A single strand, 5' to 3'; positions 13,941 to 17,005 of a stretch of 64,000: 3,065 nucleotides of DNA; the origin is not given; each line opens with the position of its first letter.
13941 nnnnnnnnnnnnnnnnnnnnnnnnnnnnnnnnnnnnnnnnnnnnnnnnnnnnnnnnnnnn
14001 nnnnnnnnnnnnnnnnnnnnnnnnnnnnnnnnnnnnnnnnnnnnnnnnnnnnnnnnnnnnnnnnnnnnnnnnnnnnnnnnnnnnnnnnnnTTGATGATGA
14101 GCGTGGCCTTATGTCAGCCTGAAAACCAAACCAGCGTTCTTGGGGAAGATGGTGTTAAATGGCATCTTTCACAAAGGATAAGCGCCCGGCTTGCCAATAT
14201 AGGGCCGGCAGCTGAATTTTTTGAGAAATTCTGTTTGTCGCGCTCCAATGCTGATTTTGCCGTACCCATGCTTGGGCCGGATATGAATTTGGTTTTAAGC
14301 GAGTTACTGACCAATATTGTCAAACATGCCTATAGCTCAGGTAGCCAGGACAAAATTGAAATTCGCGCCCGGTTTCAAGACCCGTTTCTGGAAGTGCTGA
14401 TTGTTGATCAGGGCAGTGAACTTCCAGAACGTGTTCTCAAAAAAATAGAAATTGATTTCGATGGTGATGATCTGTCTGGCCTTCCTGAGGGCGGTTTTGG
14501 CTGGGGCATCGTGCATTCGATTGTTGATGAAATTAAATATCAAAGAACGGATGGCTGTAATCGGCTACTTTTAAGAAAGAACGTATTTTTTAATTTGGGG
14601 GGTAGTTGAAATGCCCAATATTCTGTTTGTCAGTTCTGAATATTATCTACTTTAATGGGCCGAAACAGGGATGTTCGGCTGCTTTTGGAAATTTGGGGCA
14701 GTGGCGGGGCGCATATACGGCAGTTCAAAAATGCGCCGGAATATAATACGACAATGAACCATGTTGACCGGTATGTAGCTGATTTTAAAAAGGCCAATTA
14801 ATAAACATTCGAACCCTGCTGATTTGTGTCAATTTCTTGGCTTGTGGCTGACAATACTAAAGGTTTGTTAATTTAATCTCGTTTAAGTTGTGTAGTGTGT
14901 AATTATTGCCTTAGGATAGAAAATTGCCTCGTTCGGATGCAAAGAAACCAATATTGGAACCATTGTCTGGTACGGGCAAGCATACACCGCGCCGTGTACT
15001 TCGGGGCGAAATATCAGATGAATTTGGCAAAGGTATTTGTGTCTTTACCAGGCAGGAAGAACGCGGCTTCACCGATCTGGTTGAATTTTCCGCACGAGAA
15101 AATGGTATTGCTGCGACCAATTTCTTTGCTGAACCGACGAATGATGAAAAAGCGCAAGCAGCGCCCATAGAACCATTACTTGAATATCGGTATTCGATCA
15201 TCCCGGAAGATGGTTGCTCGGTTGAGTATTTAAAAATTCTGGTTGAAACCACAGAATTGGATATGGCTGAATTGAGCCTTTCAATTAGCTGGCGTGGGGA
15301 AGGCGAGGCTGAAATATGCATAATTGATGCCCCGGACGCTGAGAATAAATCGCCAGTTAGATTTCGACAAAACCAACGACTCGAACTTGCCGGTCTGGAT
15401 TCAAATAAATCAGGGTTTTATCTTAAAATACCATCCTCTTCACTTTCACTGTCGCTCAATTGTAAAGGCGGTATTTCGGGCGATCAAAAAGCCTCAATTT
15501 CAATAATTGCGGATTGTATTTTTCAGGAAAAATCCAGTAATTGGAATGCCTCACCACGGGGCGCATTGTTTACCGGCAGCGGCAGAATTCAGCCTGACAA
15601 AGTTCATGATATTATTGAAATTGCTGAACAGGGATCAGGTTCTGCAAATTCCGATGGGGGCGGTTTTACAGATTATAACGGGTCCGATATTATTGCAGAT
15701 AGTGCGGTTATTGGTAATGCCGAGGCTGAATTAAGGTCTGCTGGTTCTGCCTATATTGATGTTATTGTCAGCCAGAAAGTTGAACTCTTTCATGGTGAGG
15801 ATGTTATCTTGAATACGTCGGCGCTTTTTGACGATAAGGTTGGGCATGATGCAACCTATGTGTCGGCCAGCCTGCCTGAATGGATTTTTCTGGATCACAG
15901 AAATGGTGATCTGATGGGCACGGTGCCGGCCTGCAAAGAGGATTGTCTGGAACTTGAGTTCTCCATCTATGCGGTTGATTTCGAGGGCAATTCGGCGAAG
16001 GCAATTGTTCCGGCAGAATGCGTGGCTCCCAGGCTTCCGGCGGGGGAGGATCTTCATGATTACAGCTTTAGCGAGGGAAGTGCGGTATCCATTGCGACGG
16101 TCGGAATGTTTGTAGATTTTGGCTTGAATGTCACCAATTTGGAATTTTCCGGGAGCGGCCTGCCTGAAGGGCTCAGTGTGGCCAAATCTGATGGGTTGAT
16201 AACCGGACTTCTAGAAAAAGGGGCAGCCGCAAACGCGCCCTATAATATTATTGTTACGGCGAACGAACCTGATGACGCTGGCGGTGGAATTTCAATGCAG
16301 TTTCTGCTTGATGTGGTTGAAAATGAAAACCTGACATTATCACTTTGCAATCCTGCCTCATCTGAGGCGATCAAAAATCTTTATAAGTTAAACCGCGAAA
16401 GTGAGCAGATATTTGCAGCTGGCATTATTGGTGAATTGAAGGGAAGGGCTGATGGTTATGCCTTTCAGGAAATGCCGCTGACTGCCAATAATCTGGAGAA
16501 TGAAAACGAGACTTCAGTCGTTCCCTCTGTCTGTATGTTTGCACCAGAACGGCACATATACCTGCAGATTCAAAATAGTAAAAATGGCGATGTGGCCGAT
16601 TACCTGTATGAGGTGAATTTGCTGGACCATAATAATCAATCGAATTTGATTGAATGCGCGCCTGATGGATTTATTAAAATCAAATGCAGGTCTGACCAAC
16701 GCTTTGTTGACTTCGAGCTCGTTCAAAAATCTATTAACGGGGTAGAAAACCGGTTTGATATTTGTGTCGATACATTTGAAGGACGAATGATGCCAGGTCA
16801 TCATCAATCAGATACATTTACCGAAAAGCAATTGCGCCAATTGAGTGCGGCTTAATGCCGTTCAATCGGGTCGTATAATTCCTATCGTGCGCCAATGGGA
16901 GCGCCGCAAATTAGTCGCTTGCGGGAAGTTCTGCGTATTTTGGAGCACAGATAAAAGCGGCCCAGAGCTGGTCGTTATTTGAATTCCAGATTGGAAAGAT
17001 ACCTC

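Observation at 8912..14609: Partner-switching module with no sigma factor, wrapped around glycogen phosphorylase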

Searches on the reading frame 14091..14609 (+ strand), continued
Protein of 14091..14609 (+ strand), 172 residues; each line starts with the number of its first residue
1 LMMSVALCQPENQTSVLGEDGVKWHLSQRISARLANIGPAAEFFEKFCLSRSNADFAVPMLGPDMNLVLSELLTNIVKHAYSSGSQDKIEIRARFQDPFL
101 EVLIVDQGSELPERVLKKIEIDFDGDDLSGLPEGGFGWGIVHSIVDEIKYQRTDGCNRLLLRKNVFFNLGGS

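Call 38: search_protein_families(library=ncbifam, proteins=[L002:8854-10029:+, L002:10525-12078:+, L002:12091-13857:+, L001:5843-7759:+, L002:1864-3705:+, L002:3702-5021:+, L002:5323-5745:+], max_evalue=1e-10)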
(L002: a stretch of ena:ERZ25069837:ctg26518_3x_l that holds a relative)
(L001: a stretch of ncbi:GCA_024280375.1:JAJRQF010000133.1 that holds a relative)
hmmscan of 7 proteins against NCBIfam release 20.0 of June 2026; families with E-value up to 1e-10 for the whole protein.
L002:8854-10029:+ (391 aa): 23 families
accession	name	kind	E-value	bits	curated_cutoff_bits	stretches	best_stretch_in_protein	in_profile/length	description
NF052502.1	man1P_GTase_Rv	exception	2.9e-55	187.5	440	1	2-341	2-321/352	mannose-1-phosphate guanylyltransferase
TIGR03992.1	Arch_glmU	subfamily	9.8e-46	156.4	292.1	1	1-327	1-311/393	bifunctional sugar-1-phosphate nucleotidylyltransferase/acetyltransferase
TIGR01208.1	rmlA_long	equivalog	1.7e-40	139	320.25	1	2-340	1-328/353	glucose-1-phosphate thymidylyltransferase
TIGR02091.1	glgC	equivalog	5.8e-36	124.3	424.9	1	2-345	2-358/364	glucose-1-phosphate adenylyltransferase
NF003670.0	PRK05293.1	equivalog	7e-36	123.9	470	1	2-346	6-355/382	glucose-1-phosphate adenylyltransferase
NF041313.1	UDPGP_AglF_Halo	equivalog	6.9e-34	117.3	400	1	1-197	1-182/234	UTP--glucose-1-phosphate uridylyltransferase AglF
NF045761.1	NAMPUrTaseMurU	equivalog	2.7e-32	112.4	250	1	1-235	1-217/226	N-acetylmuramate alpha-1-phosphate uridylyltransferase MurU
NF049965.1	GlMnHpPGnyltfHddC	equivalog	6.8e-30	104.4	300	1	1-238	1-214/221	D-glycero-D-manno-heptose 1-phosphate guanosyltransferase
NF041173.1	Sug_nt_acttase_Thmprot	equivalog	1.7e-28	99.7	600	1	1-336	1-320/405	bifunctional sugar-1-phosphate nucleotidylyltransferase/acetyltransferase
TIGR01099.1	galU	equivalog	2.6e-27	96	326.8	2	108-199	119-216/261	UTP--glucose-1-phosphate uridylyltransferase GalU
NF002023.0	PRK00844.1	subfamily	2e-26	92.8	458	1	3-337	9-369/408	glucose-1-phosphate adenylyltransferase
NF001947.0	PRK00725.1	subfamily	8.6e-25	87.4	470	1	3-337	19-381/426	glucose-1-phosphate adenylyltransferase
TIGR02623.1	G1P_cyt_trans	equivalog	1.4e-24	86.9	300.25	1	94-199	106-201/255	glucose-1-phosphate cytidylyltransferase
NF002772.0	PRK02862.1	equivalog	3.3e-20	72.2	537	1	3-176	6-183/429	glucose-1-phosphate adenylyltransferase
NF010935.0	PRK14355.1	equivalog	1.3e-19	70.2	718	1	2-194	5-183/459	bifunctional UDP-N-acetylglucosamine diphosphorylase/glucosamine-1-phosphate N-acetyltransferase GlmU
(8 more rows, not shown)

L002:10525-12078:+ (517 aa): 12 families
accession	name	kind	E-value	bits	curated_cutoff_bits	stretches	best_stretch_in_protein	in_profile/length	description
TIGR02095.1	glgA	subfamily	1.8e-146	488.6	328.45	1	3-483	2-476/477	glycogen/starch synthase, ADP-glucose type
NF001899.0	PRK00654.1-2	equivalog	2.6e-144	481.2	459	1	3-485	2-476/478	glycogen synthase GlgA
NF001903.0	PRK00654.2-2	equivalog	2.8e-118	395.6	616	1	3-484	2-478/482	glycogen synthase GlgA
NF010699.0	PRK14099.1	equivalog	8.9e-115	383.9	762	1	3-485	5-480/485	glycogen synthase GlgA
NF001898.0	PRK00654.1-1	equivalog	1.2e-112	377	603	1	3-485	2-476/477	glycogen synthase GlgA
NF001901.0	PRK00654.1-5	equivalog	2e-102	343.2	649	1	2-487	24-494/502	glycogen synthase GlgA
NF001900.0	PRK00654.1-3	equivalog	1.6e-101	340.1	509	1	3-490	2-460/481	glycogen synthase GlgA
NF001905.0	PRK00654.2-4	subfamily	2.1e-88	297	560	1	4-484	3-486/489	glycogen synthase GlgA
NF001906.0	PRK00654.2-5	equivalog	6.8e-83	279.2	870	1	3-483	7-482/485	glycogen synthase GlgA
NF010698.0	PRK14098.1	equivalog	1.7e-78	264.4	754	1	3-486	7-488/489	starch synthase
NF001902.0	PRK00654.2-1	equivalog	2.4e-73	247.4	845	1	4-484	3-489/492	glycogen synthase GlgA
NF001904.0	PRK00654.2-3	equivalog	1.6e-58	198.6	577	1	4-483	3-473/475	glycogen synthase GlgA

L002:12091-13857:+ (588 aa): 17 families
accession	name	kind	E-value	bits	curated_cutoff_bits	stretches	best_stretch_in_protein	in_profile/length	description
TIGR02402.1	trehalose_TreZ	equivalog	2e-126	422.5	538.8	1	29-554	2-532/545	malto-oligosyltrehalose trehalohydrolase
NF008967.0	PRK12313.1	equivalog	1.1e-40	139.6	577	1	28-278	40-310/633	1,4-alpha-glucan branching protein GlgB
NF003811.1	PRK05402.1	equivalog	2.9e-40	138.4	741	1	28-278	31-302/619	1,4-alpha-glucan branching protein GlgB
NF009221.0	PRK12568.1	equivalog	1.5e-31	109.2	1270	1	29-280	156-426/745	1,4-alpha-glucan branching enzyme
TIGR01515.1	branching_enzym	equivalog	2.4e-31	109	463.95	1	28-279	30-292/607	1,4-alpha-glucan branching enzyme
NF011294.0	PRK14706.1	equivalog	1.4e-25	89.6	1284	1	13-280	25-312/642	1,4-alpha-glucan branching enzyme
NF011293.0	PRK14705.1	equivalog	2.4e-24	85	2376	1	14-279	627-906/1224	1,4-alpha-glucan branching enzyme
TIGR02100.1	glgX_debranch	equivalog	1.2e-15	56.7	640.9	1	99-280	128-344/688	glycogen debranching protein GlgX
TIGR02456.1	treS_nterm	equivalog_domain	1.5e-14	53.4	678.35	1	124-223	4-107/539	maltose alpha-D-glucosyltransferase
TIGR02104.1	pulA_typeI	equivalog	2.4e-14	52.3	504.5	1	29-287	22-328/605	type I pullulanase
NF041321.1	Alpha-amyl_MalA_Halo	equivalog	5.9e-14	51.4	875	1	120-222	253-360/666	alpha-amylase MalA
NF041090.1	Cyc-maltodext_AglB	equivalog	2.2e-13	49.9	540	1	145-227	67-147/470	cyclomaltodextrinase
NF008051.0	PRK10785.1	equivalog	3.7e-13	48.5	568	1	103-225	138-259/607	maltodextrin glucosidase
TIGR02403.1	trehalose_treC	equivalog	4.6e-12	45.4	799.05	1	138-226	22-109/544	alpha,alpha-phosphotrehalase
TIGR02401.1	trehalose_TreY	equivalog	1.7e-11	43.1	498.65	1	140-220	13-93/838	malto-oligosyltrehalose synthase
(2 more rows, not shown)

L001:5843-7759:+ (638 aa): 9 families
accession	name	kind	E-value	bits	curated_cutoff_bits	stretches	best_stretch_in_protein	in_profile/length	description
NF008274.0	PRK11052.1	equivalog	9.4e-117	391.3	806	2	316-633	339-672/695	4-alpha-glucanotransferase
NF011077.0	PRK14507.1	equivalog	1.7e-108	363.8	2148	2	316-635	370-706/1693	malto-oligosyltrehalose synthase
TIGR00217.1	malQ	equivalog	4.3e-88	296.6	205.65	2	317-628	241-567/587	4-alpha-glucanotransferase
NF011082.0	PRK14510.1-1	equivalog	7.3e-63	212.5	2511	2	320-633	1069-1391/1410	bifunctional glycogen debranching protein GlgX/4-alpha-glucanotransferase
NF011081.0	PRK14508.1-4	equivalog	1.1e-42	146.1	556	2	315-537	202-429/529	4-alpha-glucanotransferase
NF011080.0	PRK14508.1-3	subfamily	3.8e-20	72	477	1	161-537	18-411/496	4-alpha-glucanotransferase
NF011079.0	PRK14508.1-2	subfamily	5e-18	64.9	555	1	164-543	26-424/506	4-alpha-glucanotransferase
NF011078.0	PRK14508.1-1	subfamily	3.9e-13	49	776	1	318-527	183-401/503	4-alpha-glucanotransferase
NF011083.0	PRK14510.1-2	equivalog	6.9e-12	43.7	1322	0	317-525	891-1097/1186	bifunctional glycogen debranching protein GlgX/4-alpha-glucanotransferase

L002:1864-3705:+ (613 aa): 2 families
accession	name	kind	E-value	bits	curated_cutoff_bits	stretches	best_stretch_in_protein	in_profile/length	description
TIGR03030.1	CelA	equivalog_domain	1.4e-62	211.8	699.1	2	33-227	62-269/714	UDP-forming cellulose synthase catalytic subunit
NF008558.0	PRK11498.1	equivalog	1e-51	175.9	992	2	33-228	204-394/872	UDP-forming cellulose synthase catalytic subunit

L002:3702-5021:+ (439 aa): 0 families

L002:5323-5745:+ (140 aa): 0 families

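Call 44: find_encoding_contigs(protein=P0080, flank=10000, max_places=1)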
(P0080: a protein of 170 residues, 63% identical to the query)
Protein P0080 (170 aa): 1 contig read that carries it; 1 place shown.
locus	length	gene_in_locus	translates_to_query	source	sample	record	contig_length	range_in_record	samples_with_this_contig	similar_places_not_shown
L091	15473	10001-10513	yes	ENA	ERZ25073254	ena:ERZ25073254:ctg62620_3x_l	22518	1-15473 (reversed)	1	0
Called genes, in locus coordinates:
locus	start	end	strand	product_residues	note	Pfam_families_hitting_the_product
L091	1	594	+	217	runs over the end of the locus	PF00923:TAL_FSA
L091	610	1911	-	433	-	PF00072:Response_reg, PF07228:SpoIIE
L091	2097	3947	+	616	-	PF13632:Glyco_trans_2_3 (faint), PF00535:Glycos_transf_2, PF03552:Cellulose_synt (faint), PF13641:Glyco_tranf_2_3 (weak)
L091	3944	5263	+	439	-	PF11329:DUF3131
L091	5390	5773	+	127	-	-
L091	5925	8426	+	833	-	PF00343:Phosphorylase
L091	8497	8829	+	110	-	PF01740:STAS, PF13466:STAS_2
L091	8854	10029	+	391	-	PF00483:NTP_transferase, PF25084:LbH_EIF2B (weak), PF00132:Hexapep (weak), PF25087:GMPPB_C (weak)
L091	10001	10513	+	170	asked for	PF13581:HATPase_c_2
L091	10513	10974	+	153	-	PF08323:Glyco_transf_5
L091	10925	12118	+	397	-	PF08323:Glyco_transf_5, PF00534:Glycos_transf_1, PF13692:Glyco_trans_1_4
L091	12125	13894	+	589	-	PF02922:CBM_48 (faint), PF00128:Alpha-amylase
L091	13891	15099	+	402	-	PF02446:Glyco_hydro_77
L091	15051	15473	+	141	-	?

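Call 45: find_encoding_contigs(protein=P0077, flank=10000, max_places=1)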
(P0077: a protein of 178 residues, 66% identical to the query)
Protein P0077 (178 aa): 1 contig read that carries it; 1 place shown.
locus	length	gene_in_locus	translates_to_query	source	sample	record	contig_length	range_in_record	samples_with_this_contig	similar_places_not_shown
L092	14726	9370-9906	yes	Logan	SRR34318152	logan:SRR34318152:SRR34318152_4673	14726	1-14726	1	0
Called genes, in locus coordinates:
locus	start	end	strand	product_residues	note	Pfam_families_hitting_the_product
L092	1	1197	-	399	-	?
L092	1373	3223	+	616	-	PF00535:Glycos_transf_2, PF13641:Glyco_tranf_2_3, PF13632:Glyco_trans_2_3 (weak)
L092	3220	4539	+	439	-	PF11329:DUF3131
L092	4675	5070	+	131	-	-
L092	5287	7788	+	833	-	PF00343:Phosphorylase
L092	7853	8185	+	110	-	PF01740:STAS, PF13466:STAS_2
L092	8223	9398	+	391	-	PF00483:NTP_transferase, PF12804:NTP_transf_3 (weak), PF25084:LbH_EIF2B (faint), PF00132:Hexapep (faint)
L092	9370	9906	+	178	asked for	PF13581:HATPase_c_2, PF02518:HATPase_c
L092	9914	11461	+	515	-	PF08323:Glyco_transf_5, PF00534:Glycos_transf_1, PF13692:Glyco_trans_1_4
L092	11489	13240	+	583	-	PF00128:Alpha-amylase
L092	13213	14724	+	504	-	?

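Call 46: find_encoding_contigs(protein=P0074, flank=10000, max_places=1)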
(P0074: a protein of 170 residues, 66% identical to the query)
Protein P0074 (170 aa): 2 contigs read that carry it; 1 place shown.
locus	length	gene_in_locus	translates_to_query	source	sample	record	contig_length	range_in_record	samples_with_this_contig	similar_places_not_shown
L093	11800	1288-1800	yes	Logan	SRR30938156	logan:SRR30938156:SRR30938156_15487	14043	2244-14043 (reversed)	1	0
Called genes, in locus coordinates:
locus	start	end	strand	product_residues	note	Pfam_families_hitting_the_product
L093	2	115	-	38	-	?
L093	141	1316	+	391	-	PF00483:NTP_transferase, PF12804:NTP_transf_3 (faint), PF25084:LbH_EIF2B (faint), PF25087:GMPPB_C (faint), PF00132:Hexapep (weak)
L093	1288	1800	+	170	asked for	PF13581:HATPase_c_2, PF02518:HATPase_c (weak)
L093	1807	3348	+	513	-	PF08323:Glyco_transf_5, PF00534:Glycos_transf_1, PF13692:Glyco_trans_1_4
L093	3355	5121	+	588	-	PF02922:CBM_48 (weak), PF00128:Alpha-amylase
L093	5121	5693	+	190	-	-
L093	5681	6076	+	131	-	PF02446:Glyco_hydro_77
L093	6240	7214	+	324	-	PF02530:Porin_2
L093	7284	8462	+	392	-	PF01757:Acyl_transf_3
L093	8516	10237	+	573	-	PF11329:DUF3131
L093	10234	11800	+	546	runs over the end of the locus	-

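Call 47: find_encoding_contigs(protein=P0082, flank=10000, max_places=1)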
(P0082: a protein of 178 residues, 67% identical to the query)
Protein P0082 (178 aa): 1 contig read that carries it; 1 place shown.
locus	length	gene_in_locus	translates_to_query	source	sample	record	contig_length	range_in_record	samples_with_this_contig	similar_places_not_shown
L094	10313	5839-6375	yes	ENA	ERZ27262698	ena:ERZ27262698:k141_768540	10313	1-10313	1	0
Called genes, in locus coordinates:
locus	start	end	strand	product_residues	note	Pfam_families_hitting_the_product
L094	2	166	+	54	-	?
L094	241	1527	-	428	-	PF00072:Response_reg, PF07228:SpoIIE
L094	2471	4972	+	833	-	PF00343:Phosphorylase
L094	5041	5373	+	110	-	PF01740:STAS, PF13466:STAS_2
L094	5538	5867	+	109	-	PF25084:LbH_EIF2B (weak)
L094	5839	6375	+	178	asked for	PF13581:HATPase_c_2, PF02518:HATPase_c (weak)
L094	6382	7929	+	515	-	PF08323:Glyco_transf_5, PF00534:Glycos_transf_1, PF13692:Glyco_trans_1_4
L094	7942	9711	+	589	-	PF00128:Alpha-amylase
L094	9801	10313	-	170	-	?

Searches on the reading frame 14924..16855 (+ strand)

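Call 3: search_protein_families(library=pfam, proteins=[window:14924-16855:+], max_evalue=0.01)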
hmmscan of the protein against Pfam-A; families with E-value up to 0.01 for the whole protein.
window:14924-16855:+ (643 aa): 1 family
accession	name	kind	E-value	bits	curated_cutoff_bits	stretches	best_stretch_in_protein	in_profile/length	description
PF05345.18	He_PIG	-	2.8e-09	37.7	24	1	380-449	11-82/96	Putative Ig domain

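Call 4: search_protein_families(library=ncbifam, proteins=[window:14924-16855:+], max_evalue=0.01)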
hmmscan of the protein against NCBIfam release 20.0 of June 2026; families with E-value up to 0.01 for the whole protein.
window:14924-16855:+ (643 aa): 0 families
